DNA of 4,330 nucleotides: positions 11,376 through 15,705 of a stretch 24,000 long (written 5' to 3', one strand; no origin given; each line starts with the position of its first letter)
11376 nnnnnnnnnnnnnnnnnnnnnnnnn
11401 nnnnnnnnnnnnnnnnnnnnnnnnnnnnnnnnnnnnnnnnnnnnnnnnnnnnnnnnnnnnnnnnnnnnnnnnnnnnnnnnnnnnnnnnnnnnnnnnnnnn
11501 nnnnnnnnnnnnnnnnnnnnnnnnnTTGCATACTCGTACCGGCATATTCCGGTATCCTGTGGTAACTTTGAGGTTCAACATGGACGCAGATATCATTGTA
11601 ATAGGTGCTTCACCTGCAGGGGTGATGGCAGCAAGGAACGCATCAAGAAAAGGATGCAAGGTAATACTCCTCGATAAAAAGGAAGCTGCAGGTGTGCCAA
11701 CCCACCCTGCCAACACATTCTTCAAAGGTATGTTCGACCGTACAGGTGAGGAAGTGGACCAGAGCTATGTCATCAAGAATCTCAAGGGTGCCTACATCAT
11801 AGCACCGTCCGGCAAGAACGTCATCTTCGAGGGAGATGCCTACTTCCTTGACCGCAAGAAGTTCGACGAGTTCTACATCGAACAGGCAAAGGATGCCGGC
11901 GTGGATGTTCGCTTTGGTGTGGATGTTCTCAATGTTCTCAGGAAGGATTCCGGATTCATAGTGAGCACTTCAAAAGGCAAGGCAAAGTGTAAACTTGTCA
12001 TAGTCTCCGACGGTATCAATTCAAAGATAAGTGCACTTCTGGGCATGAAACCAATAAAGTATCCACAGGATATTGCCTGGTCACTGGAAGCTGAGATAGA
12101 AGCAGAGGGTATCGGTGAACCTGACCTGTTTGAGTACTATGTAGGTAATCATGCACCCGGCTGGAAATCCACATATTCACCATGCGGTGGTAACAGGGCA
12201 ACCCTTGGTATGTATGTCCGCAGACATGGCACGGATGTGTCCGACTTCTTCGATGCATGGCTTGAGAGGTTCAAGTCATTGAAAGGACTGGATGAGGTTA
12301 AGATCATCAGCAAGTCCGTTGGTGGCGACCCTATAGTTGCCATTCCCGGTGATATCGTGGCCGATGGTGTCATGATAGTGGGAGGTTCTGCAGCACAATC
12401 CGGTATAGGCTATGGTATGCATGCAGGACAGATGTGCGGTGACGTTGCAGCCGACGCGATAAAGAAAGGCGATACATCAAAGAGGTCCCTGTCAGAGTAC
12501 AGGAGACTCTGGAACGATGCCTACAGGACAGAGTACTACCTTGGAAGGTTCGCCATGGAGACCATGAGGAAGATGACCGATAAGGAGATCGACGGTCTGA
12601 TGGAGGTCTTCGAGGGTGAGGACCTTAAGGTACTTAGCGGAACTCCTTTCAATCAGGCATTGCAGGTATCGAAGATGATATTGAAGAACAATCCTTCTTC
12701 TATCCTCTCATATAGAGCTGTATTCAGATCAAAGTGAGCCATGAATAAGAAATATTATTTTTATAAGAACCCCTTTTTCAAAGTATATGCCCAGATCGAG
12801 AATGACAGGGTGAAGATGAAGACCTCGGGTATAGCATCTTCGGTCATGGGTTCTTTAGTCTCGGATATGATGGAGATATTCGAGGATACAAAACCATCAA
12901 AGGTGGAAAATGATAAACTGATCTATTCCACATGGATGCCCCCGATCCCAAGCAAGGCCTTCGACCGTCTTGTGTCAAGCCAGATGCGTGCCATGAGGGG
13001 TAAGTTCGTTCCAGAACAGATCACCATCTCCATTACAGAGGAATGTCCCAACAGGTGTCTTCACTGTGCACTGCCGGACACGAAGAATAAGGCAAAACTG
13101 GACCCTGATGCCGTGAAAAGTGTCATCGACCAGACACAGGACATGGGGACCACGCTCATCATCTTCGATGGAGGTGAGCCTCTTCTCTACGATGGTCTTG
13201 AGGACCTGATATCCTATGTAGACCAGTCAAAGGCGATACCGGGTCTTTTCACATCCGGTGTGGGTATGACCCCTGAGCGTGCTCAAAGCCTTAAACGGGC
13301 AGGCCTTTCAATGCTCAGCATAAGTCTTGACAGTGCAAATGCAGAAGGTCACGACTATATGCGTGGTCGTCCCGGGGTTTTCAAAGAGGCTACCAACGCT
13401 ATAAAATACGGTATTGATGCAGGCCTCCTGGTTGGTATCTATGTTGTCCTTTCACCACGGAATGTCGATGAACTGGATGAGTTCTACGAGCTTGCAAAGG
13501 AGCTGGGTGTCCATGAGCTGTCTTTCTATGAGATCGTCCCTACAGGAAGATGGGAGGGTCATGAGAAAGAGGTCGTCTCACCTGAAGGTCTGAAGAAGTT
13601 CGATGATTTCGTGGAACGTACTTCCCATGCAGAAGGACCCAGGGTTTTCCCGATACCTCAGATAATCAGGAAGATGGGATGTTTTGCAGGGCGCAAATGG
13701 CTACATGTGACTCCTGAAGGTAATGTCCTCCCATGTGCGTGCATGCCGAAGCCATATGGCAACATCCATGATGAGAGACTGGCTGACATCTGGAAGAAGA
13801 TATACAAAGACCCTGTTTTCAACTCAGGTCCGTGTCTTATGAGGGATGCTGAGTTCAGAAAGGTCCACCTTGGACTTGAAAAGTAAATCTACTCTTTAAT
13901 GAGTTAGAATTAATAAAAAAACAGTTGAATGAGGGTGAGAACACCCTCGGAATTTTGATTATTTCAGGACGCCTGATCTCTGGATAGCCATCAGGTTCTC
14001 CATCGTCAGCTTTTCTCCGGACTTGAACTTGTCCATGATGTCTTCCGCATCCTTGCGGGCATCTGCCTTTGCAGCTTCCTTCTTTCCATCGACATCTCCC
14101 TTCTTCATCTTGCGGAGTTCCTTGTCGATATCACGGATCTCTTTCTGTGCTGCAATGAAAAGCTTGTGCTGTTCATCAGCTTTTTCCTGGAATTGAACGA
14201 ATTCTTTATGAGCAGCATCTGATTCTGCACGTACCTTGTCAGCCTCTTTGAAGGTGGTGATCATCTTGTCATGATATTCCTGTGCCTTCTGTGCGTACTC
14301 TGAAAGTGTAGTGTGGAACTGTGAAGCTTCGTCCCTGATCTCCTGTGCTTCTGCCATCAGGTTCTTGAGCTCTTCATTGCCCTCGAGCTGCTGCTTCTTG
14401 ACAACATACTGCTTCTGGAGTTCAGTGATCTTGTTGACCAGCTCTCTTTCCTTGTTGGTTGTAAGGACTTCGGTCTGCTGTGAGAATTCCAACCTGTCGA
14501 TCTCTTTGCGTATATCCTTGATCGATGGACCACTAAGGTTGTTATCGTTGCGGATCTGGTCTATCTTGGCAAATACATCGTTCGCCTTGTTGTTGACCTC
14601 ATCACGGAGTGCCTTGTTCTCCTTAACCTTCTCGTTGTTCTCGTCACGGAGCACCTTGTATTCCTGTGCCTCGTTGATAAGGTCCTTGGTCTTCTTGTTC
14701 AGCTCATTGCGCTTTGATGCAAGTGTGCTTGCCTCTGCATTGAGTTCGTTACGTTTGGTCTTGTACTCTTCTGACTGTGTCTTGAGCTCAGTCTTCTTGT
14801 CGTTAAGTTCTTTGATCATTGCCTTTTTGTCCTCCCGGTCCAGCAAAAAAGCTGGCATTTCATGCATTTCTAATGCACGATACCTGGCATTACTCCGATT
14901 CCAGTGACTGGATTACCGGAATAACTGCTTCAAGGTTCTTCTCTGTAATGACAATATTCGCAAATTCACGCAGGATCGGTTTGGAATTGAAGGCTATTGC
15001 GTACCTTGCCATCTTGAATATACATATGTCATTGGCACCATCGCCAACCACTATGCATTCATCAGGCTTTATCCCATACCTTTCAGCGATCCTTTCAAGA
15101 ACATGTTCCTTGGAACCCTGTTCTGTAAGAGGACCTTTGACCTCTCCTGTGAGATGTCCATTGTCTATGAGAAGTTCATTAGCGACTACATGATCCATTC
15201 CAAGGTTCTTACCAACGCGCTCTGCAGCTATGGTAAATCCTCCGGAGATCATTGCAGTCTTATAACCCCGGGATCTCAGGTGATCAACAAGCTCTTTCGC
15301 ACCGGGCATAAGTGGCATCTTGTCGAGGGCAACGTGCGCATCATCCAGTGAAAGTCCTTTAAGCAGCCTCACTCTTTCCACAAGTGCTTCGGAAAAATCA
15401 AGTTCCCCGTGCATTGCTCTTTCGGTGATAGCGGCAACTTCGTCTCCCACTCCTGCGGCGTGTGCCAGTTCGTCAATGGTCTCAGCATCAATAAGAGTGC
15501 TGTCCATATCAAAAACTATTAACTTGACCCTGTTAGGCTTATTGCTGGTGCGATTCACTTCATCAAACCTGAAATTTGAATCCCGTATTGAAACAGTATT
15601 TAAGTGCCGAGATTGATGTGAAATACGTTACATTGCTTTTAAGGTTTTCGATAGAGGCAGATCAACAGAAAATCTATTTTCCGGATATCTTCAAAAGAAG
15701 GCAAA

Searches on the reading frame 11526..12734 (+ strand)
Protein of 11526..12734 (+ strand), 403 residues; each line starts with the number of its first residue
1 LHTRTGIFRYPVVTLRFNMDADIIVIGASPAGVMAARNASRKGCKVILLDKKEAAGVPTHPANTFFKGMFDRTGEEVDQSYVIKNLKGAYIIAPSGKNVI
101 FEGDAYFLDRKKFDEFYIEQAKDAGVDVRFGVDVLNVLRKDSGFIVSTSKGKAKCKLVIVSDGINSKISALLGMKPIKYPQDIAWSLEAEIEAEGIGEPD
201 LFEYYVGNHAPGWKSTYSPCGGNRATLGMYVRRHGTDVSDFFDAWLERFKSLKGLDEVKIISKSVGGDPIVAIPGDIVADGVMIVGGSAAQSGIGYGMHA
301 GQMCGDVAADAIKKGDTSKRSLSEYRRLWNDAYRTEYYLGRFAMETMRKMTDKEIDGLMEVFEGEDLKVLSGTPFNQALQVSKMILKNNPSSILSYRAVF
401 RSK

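Call 6: search_protein_families(library=pfam, proteins=[window:11526-12734:+])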
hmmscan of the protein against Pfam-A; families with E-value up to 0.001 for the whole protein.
window:11526-12734:+ (403 aa): 11 families
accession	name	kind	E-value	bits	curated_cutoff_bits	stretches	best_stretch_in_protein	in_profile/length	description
PF01266.30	DAO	-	5.3e-11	43.1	27.9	1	100-266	138-309/353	FAD dependent oxidoreductase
PF03486.20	HI0933_like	-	2.1e-10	40.9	50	1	22-56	2-36/244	HI0933-like protein Rossmann domain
PF13738.12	Pyr_redox_3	-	3.6e-10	40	30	1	24-163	1-133/305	Pyridine nucleotide-disulphide oxidoreductase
PF07992.20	Pyr_redox_2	-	8.1e-10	39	26.1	1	22-65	2-46/291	Pyridine nucleotide-disulphide oxidoreductase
PF01494.25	FAD_binding_3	-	2.1e-09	37.5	22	1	21-54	2-35/349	FAD binding domain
PF05834.18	Lycopene_cycl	-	3.5e-07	30.1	23.4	1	22-368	1-348/380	Lycopene cyclase protein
PF12831.13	FAD_oxidored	-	4.6e-07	29.9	27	1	22-70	1-50/416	FAD dependent oxidoreductase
PF01946.23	Thi4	-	0.00011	21.9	26.2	1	19-60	16-58/235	Thi4 family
PF00890.30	FAD_binding_2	-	0.00018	21.3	20.4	1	22-66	1-45/414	FAD binding domain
PF01134.28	GIDA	-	0.00024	20.7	22.1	1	22-52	1-31/391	Glucose inhibited division protein A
PF13450.12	NAD_binding_8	-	0.00069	20.3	21.9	0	25-56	1-32/68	NAD(P)-binding Rossmann-like domain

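Call 7: search_protein_families(library=ncbifam, proteins=[window:11526-12734:+])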
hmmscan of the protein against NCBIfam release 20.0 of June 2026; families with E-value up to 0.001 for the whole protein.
window:11526-12734:+ (403 aa): 49 families (the best 25 are shown)
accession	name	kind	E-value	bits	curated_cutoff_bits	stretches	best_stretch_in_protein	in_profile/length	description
TIGR02032.1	GG-red-SF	subfamily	3.8e-35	122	158.8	1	22-312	2-297/297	geranylgeranyl reductase family protein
NF041160.1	DGGPL_Thplmales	equivalog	3.9e-33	114.9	780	1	20-379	3-381/396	digeranylgeranylglycerophospholipid reductase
TIGR02023.1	BchP-ChlP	subfamily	4.1e-21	75.4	343.3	1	22-343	2-331/388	geranylgeranyl diphosphate reductase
NF041080.1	DGGGPL_reductase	equivalog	2.4e-20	72.9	580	1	22-334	3-337/447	digeranylgeranylglycerophospholipid reductase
NF041385.1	Dggglyphlred_Halo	equivalog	6.5e-15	54.6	700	1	21-389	5-396/405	digeranylgeranylglycerophospholipid reductase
NF007542.0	PRK10157.1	subfamily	1.6e-14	53.5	610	1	22-193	7-191/428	FAD-dependent oxidoreductase FixC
NF007450.0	PRK10015.1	subfamily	3.3e-10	39.3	466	1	105-188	102-186/429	FAD-dependent oxidoreductase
TIGR01372.1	soxA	subfamily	5.5e-10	37.7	1164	1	16-61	164-209/996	sarcosine oxidase subunit alpha family protein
TIGR00275.1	TIGR00275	subfamily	1.9e-09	36.8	183.8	1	23-56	1-34/401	aminoacetone oxidase family FAD-binding enzyme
NF049967.1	QhpG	equivalog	4.5e-09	35.7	240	1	23-152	1-128/423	flavin-dependent monooxygenase QhpG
NF045655.1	MkRedMenJ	equivalog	6.2e-09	35.3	700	1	18-174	2-168/406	menaquinone reductase MenJ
NF045687.1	LycopCycCtrL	equivalog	3.4e-08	32.9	500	1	21-164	2-140/410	lycopene beta cyclase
NF005313.0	PRK06847.1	subfamily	3.9e-08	32.6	372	1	109-172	105-169/375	hypothetical protein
NF008425.0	PRK11259.1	equivalog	6.8e-08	31.9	257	0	94-164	133-203/377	N-methyl-L-tryptophan oxidase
NF033145.1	rif_monoox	equivalog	1.5e-07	30.7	800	1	22-175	2-163/472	rifampin monooxygenase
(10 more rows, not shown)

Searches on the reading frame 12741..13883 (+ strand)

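Call 36: search_protein_families(library=pfam, proteins=[window:12741-13883:+])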
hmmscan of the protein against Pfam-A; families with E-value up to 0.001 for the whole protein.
window:12741-13883:+ (381 aa): 2 families
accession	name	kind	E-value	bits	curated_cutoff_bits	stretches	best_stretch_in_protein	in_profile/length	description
PF04055.27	Radical_SAM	-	1.9e-23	83.9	29.5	1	96-252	1-166/166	Radical SAM superfamily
PF13186.11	SPASM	-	1.8e-08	35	21.5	1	314-353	1-45/67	Iron-sulfur cluster-binding domain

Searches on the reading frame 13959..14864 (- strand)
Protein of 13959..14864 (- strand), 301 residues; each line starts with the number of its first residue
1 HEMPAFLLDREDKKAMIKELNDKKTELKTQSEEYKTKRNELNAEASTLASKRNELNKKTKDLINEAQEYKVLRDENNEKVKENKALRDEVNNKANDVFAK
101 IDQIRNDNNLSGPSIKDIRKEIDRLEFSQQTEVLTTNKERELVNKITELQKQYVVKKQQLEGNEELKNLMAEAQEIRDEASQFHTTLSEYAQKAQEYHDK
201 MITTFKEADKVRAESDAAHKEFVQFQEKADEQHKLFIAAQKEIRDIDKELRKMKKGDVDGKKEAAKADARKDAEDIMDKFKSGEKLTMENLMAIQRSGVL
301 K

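Call 36: search_protein_families(library=pfam, proteins=[window:13959-14864:-])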
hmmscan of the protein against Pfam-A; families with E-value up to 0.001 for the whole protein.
window:13959-14864:- (301 aa): 1 family
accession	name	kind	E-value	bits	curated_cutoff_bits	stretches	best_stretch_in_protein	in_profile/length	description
PF23435.1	DUF7121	-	8.1e-61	206.5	29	1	23-300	33-307/307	Family of unknown function (DUF7121)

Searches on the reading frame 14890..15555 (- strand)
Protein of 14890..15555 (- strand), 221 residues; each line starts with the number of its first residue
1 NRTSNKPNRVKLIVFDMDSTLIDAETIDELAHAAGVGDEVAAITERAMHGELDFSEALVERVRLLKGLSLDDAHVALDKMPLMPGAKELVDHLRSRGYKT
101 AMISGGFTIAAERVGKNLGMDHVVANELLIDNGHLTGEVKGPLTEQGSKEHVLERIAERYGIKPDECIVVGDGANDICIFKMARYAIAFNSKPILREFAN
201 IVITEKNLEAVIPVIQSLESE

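Call 36: search_protein_families(library=pfam, proteins=[window:14890-15555:-])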
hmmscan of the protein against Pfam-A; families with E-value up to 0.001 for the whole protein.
window:14890-15555:- (221 aa): 6 families
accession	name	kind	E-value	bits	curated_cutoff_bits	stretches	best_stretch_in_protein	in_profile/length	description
PF00702.32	Hydrolase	-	1.2e-29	104.5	26.4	1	10-177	1-184/191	haloacid dehalogenase-like hydrolase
PF12710.13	HAD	-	5.4e-29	102.4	27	1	13-180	1-188/189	haloacid dehalogenase-like hydrolase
PF08282.18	Hydrolase_3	-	1.7e-14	54.6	20.9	1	146-214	185-254/255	haloacid dehalogenase-like hydrolase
PF13419.12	HAD_2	-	2.6e-09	37.9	23.8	1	13-177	1-165/178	Haloacid dehalogenase-like hydrolase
PF06888.18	Put_Phosphatase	-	3.3e-09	37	27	1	12-118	2-110/234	Putative Phosphatase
PF05116.19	S6PP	-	0.00044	20.4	20.3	0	144-187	161-204/247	Sucrose-6F-phosphate phosphohydrolase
